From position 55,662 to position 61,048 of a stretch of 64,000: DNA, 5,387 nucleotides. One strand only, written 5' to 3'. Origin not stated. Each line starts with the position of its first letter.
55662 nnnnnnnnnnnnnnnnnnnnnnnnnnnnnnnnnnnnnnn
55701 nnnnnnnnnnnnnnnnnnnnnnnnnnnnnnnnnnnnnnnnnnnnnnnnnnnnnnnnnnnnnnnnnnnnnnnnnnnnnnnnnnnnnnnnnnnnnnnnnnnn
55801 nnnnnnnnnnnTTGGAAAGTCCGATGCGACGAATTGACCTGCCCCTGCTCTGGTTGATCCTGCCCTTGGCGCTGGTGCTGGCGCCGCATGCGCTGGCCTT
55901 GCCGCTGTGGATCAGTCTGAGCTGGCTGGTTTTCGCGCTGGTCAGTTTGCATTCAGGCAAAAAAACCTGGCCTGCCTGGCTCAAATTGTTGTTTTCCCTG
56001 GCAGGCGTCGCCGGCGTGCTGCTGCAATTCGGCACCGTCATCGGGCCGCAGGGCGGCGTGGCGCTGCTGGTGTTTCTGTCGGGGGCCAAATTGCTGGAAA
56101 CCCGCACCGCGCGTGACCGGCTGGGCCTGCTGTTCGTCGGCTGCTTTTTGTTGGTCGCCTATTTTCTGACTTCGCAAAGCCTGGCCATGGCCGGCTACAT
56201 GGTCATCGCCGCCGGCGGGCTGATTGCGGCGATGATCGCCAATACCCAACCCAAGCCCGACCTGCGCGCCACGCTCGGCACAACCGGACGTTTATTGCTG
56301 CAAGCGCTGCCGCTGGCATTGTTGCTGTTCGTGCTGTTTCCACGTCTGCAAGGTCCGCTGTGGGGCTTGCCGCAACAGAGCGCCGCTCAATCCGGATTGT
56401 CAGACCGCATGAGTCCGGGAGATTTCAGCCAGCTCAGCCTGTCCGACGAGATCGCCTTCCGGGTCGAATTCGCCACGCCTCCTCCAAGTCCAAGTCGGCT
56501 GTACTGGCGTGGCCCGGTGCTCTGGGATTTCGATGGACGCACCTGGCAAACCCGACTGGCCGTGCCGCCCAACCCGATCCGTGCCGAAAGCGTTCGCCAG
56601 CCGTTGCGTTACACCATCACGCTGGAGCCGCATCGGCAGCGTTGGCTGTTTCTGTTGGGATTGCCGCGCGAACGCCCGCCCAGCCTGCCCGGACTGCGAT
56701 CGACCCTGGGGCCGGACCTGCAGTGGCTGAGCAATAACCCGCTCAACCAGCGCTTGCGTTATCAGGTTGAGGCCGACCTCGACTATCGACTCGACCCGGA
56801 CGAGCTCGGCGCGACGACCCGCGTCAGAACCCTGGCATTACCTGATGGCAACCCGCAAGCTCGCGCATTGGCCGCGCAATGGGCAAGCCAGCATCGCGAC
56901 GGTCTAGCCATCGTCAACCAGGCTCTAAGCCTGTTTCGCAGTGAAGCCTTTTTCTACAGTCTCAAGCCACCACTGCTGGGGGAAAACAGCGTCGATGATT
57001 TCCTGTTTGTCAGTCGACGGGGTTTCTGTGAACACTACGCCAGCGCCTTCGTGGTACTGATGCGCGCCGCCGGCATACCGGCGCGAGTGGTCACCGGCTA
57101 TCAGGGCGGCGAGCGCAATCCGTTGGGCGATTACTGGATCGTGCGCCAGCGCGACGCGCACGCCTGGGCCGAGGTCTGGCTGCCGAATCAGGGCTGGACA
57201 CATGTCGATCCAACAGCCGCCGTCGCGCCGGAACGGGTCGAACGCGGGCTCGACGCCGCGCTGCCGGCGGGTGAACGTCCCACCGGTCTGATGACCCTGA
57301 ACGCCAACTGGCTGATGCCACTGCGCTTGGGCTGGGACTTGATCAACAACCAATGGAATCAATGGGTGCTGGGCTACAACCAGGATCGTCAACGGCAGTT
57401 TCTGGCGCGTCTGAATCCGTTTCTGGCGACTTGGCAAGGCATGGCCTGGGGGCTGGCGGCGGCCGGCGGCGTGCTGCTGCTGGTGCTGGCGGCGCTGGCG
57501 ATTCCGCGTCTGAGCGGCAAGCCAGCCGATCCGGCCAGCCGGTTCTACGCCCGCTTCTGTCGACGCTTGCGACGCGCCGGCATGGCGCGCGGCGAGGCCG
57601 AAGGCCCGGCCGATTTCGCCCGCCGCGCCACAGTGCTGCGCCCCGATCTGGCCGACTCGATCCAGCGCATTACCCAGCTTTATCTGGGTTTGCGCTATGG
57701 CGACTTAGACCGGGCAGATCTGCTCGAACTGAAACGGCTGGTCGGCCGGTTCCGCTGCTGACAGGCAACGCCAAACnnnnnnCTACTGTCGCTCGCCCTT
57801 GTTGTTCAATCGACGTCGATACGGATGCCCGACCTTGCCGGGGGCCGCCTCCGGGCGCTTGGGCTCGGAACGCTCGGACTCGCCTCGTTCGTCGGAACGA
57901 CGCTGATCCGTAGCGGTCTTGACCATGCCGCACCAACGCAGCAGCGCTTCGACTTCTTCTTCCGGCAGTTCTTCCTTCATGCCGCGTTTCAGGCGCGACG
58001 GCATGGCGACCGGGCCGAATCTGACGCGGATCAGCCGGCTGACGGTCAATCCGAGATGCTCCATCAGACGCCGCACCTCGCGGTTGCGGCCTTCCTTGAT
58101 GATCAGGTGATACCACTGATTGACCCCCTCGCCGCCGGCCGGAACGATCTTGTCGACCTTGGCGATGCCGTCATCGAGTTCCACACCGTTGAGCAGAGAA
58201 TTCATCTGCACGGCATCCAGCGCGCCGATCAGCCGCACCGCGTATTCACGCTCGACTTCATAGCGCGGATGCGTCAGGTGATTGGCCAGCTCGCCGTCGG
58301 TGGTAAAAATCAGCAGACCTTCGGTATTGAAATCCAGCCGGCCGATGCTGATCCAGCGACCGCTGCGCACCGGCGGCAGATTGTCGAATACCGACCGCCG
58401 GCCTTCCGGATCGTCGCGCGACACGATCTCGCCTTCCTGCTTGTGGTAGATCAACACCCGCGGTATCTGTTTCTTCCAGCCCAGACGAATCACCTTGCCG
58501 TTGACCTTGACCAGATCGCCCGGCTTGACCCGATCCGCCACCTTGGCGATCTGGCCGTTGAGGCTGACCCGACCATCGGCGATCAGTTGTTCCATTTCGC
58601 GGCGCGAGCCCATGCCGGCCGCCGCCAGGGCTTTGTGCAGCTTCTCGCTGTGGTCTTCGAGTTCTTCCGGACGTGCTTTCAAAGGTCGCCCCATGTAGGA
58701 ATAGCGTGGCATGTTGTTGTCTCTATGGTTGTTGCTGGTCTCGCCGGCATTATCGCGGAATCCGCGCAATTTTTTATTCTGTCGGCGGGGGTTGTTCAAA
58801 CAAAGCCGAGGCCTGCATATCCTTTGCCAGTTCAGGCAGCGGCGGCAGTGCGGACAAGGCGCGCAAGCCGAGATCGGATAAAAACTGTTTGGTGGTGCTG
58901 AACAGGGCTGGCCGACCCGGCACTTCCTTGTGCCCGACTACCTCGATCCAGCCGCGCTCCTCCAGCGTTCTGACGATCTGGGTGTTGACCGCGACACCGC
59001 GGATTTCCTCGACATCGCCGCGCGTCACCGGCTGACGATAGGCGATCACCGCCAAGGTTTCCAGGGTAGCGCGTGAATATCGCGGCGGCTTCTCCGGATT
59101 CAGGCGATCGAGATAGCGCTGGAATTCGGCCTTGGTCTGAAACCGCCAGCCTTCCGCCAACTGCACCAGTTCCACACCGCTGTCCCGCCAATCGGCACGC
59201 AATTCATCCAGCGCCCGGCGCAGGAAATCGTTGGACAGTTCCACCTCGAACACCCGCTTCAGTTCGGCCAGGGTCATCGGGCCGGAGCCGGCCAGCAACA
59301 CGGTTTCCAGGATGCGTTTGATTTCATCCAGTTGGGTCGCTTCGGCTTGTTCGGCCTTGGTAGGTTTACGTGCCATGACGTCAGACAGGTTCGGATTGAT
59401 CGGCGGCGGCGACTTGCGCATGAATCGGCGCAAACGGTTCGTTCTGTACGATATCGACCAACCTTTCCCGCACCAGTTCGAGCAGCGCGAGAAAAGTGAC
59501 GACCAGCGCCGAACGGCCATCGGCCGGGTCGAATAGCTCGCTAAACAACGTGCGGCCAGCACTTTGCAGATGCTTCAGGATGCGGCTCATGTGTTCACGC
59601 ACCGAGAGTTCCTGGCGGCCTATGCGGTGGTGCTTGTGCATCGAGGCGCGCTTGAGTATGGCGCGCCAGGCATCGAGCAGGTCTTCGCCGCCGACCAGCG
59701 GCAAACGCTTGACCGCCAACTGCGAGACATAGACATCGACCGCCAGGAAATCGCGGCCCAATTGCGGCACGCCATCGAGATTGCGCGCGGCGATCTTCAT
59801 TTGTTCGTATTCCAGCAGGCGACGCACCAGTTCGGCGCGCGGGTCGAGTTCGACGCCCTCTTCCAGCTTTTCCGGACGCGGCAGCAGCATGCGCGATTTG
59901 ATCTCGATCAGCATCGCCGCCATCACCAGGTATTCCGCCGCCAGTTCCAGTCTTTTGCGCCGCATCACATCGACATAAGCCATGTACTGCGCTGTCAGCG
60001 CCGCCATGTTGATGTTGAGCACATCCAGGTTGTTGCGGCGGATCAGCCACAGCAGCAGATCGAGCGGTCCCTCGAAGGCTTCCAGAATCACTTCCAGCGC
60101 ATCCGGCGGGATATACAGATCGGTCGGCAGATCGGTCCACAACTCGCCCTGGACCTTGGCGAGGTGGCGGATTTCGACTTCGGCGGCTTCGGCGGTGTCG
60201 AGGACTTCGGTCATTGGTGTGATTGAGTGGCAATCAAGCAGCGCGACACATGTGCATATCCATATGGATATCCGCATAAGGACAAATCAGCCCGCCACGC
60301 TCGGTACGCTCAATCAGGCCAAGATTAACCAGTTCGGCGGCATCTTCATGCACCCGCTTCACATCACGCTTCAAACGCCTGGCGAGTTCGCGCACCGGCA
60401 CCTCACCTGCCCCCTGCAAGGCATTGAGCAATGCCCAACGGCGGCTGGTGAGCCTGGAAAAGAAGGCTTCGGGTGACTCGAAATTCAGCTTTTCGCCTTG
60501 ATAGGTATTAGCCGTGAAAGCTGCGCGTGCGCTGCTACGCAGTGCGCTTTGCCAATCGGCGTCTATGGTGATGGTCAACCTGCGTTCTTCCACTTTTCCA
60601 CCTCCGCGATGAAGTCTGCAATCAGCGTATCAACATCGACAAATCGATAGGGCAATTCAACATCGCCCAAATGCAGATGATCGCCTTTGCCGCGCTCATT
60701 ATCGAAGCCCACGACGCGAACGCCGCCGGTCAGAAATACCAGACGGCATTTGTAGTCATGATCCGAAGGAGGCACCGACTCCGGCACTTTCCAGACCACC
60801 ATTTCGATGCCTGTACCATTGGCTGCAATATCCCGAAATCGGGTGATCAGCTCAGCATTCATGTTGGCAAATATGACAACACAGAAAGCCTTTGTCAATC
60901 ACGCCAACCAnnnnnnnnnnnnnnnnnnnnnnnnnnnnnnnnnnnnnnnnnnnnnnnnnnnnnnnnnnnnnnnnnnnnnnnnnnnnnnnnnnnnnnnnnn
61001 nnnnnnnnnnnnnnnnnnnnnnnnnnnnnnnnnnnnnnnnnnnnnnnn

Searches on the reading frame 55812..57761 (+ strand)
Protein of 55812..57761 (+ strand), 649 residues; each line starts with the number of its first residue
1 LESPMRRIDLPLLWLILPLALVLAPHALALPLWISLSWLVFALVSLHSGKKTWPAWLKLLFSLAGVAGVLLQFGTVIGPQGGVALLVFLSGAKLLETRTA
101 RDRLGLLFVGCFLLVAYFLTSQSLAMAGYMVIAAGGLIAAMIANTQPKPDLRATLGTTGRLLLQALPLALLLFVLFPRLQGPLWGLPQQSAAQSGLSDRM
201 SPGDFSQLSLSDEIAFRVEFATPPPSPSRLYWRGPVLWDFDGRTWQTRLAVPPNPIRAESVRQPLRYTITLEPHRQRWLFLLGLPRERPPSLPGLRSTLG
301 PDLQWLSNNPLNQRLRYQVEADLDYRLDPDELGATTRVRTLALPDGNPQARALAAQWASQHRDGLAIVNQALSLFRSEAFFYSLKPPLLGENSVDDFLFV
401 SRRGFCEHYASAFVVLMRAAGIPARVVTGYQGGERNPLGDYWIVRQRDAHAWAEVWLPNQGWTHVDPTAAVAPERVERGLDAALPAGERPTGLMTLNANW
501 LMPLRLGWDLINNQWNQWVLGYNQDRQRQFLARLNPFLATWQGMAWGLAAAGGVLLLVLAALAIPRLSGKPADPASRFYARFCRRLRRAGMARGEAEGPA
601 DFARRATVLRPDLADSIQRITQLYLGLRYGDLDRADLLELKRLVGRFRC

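Call 33: search_protein_families(library=ncbifam, proteins=[window:55812-57761:+], max_evalue=0.00001)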
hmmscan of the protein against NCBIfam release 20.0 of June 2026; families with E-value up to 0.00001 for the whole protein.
window:55812-57761:+ (649 aa): 0 families

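Call 90: search_protein_families(library=pfam, proteins=[window:55812-57761:+], max_evalue=0.001)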
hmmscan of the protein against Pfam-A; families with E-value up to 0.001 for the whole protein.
window:55812-57761:+ (649 aa): 3 families
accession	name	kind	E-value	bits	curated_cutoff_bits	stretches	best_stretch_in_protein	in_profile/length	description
PF11992.13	TgpA_N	-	2.3e-76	257.4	30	1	14-326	1-331/333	TgpA N-terminal domain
PF01841.26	Transglut_core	-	1.6e-26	93.1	23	1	370-467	19-108/108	Transglutaminase-like superfamily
PF13559.11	DUF4129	-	1.4e-13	51.1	24.8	1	579-641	2-65/69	Domain of unknown function (DUF4129)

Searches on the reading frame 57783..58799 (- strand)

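Call 33: search_protein_families(library=ncbifam, proteins=[window:57783-58799:-], max_evalue=0.00001)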
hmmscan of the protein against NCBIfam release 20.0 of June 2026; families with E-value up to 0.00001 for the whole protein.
window:57783-58799:- (338 aa): 5 families
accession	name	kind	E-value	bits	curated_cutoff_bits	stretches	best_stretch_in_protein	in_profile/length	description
NF007976.1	PRK10700.1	equivalog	3.3e-84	282.4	290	1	51-288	2-242/291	23S rRNA pseudouridine(2605) synthase RluB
TIGR00093.1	TIGR00093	subfamily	7.5e-46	155.8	109.3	1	119-278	1-159/161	pseudouridine synthase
NF007784.0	PRK10475.1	equivalog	4.6e-31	107.9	318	1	47-322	2-265/290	23S rRNA pseudouridine(2604) synthase RluF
NF008097.0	PRK10839.1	equivalog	9.4e-23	81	275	1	55-285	4-229/232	16S rRNA pseudouridine(516) synthase RsuA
NF008487.1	PRK11394.1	equivalog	2.1e-15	56.9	284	1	109-213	24-125/206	23S rRNA pseudouridine(2457) synthase RluE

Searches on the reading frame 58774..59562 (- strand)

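Call 90: search_protein_families(library=pfam, proteins=[window:58774-59562:-], max_evalue=0.001)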
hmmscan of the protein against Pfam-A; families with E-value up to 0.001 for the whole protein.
window:58774-59562:- (262 aa): 1 family
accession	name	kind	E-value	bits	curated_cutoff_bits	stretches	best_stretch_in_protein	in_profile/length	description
PF04079.22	SMC_ScpB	-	1.6e-50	171.2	27.4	1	84-242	2-160/160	Segregation and condensation complex subunit ScpB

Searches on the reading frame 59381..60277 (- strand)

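Call 33: search_protein_families(library=ncbifam, proteins=[window:59381-60277:-], max_evalue=0.00001)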
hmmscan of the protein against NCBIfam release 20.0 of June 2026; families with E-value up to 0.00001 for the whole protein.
window:59381-60277:- (298 aa): 5 families
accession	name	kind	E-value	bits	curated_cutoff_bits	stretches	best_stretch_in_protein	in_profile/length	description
NF000995.0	PRK00104.1-4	equivalog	2.9e-57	193.9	315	1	61-290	5-246/251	segregation/condensation protein A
NF000994.0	PRK00104.1-3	equivalog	9.9e-48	162.9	234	1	61-288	4-239/246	segregation/condensation protein A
NF000992.0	PRK00104.1-1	equivalog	4.9e-43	147.4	417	1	65-287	7-240/247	segregation/condensation protein A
NF000993.0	PRK00104.1-2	equivalog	4e-34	118.3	268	1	62-286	2-229/237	segregation/condensation protein A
NF001751.0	PRK00478.1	equivalog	1.6e-16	60.3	436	1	60-159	160-264/505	segregation/condensation protein A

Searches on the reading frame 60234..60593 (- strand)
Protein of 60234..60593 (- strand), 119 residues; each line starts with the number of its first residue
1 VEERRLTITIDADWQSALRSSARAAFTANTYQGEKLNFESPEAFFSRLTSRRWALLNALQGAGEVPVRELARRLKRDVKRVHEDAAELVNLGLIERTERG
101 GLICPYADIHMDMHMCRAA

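Call 33: search_protein_families(library=ncbifam, proteins=[window:60234-60593:-], max_evalue=0.00001)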
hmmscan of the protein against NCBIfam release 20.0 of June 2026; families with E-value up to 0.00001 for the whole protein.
window:60234-60593:- (119 aa): 1 family
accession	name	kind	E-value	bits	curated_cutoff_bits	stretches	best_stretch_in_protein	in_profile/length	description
TIGR01884.1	cas_HTH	subfamily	5.9e-06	25.8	60.2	1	40-103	132-195/202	CRISPR-associated CARF protein Csa3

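Call 90: search_protein_families(library=pfam, proteins=[window:60234-60593:-], max_evalue=0.001)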
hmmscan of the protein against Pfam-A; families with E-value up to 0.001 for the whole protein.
window:60234-60593:- (119 aa): 3 families
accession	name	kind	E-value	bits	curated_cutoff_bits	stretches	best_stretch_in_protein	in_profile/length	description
PF25212.1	HVO_A0114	-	9.6e-25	86.6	27.6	1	31-108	3-83/84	HVO_A0114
PF12802.13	MarR_2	-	4.1e-06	27.3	27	1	48-98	3-54/61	MarR family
PF13412.12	HTH_24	-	0.001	19.1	21.9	0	52-95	5-48/48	Winged helix-turn-helix DNA-binding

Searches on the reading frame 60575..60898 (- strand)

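Call 33: search_protein_families(library=ncbifam, proteins=[window:60575-60898:-], max_evalue=0.00001)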
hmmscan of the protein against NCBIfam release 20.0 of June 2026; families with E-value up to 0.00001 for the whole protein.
window:60575-60898:- (107 aa): 0 families

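Call 90: search_protein_families(library=pfam, proteins=[window:60575-60898:-], max_evalue=0.001)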
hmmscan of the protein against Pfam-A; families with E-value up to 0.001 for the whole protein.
window:60575-60898:- (107 aa): 1 family
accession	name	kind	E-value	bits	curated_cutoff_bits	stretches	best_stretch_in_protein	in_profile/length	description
PF20126.4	TumE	-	6.3e-08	33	23.4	1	26-101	4-81/81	Toxin TumE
